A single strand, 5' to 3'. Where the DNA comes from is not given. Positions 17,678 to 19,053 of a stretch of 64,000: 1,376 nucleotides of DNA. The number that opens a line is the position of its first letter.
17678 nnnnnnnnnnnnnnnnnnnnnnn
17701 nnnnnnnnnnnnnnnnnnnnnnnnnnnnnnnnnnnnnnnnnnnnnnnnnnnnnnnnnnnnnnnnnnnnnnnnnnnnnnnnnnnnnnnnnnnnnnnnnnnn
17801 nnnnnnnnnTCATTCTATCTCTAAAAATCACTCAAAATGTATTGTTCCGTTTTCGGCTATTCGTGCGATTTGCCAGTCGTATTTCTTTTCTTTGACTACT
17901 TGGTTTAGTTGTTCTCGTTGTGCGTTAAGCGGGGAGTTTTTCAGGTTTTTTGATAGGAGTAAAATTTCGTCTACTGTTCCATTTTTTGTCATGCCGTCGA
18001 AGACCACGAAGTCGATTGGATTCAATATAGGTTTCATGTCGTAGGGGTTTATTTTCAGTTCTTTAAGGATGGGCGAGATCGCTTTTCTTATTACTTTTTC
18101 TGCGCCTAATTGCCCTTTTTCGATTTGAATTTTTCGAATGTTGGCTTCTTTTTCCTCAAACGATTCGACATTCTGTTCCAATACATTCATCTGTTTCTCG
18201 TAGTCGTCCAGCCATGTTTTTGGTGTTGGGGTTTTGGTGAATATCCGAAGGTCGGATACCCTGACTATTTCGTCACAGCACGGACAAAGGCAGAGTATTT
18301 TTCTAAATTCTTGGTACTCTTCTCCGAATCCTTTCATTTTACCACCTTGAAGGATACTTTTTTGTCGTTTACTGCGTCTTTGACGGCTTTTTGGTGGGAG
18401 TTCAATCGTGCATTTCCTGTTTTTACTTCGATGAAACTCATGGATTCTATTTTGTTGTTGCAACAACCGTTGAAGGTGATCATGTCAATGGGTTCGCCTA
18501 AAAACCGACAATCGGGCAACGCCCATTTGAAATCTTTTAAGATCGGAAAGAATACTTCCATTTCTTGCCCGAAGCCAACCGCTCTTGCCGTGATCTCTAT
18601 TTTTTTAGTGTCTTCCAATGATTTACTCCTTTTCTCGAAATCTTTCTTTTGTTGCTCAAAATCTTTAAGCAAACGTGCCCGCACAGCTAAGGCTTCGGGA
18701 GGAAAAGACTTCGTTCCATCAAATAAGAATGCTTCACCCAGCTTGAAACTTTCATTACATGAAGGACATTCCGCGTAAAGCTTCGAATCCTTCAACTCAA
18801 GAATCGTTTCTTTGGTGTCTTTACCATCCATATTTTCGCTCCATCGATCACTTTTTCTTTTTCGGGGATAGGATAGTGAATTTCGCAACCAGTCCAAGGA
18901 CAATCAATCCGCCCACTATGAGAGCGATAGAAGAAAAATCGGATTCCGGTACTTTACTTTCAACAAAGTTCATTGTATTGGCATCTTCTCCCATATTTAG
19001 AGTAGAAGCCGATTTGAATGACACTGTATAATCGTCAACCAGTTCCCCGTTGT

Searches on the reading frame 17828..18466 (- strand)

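Call 98: search_protein_families(library=pfam, proteins=[window:17828-18466:-], max_evalue=0.01)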
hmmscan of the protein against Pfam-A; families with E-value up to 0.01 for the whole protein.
window:17828-18466:- (212 aa): 1 family
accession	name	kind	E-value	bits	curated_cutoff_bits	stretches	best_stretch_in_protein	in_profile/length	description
PF10107.15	Endonuc_Holl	-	1.3e-15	58.1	23.8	1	101-202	57-158/159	Endonuclease related to archaeal Holliday junction resolvase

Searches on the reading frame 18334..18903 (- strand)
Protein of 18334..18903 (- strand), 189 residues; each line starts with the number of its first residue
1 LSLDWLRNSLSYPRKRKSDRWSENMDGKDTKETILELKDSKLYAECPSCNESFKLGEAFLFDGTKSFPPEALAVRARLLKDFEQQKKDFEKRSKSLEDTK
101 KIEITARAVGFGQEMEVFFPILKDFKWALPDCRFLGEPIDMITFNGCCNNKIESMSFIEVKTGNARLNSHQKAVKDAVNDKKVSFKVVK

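Call 98: search_protein_families(library=pfam, proteins=[window:18334-18903:-], max_evalue=0.01)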
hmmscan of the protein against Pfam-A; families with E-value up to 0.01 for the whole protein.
window:18334-18903:- (189 aa): 2 families
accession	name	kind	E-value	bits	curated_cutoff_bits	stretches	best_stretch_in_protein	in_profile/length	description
PF10107.15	Endonuc_Holl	-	7.6e-23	81.5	23.8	1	106-188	74-157/159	Endonuclease related to archaeal Holliday junction resolvase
PF08774.17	VRR_NUC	-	0.0076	16.7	23.8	0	154-188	78-112/116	VRR-NUC domain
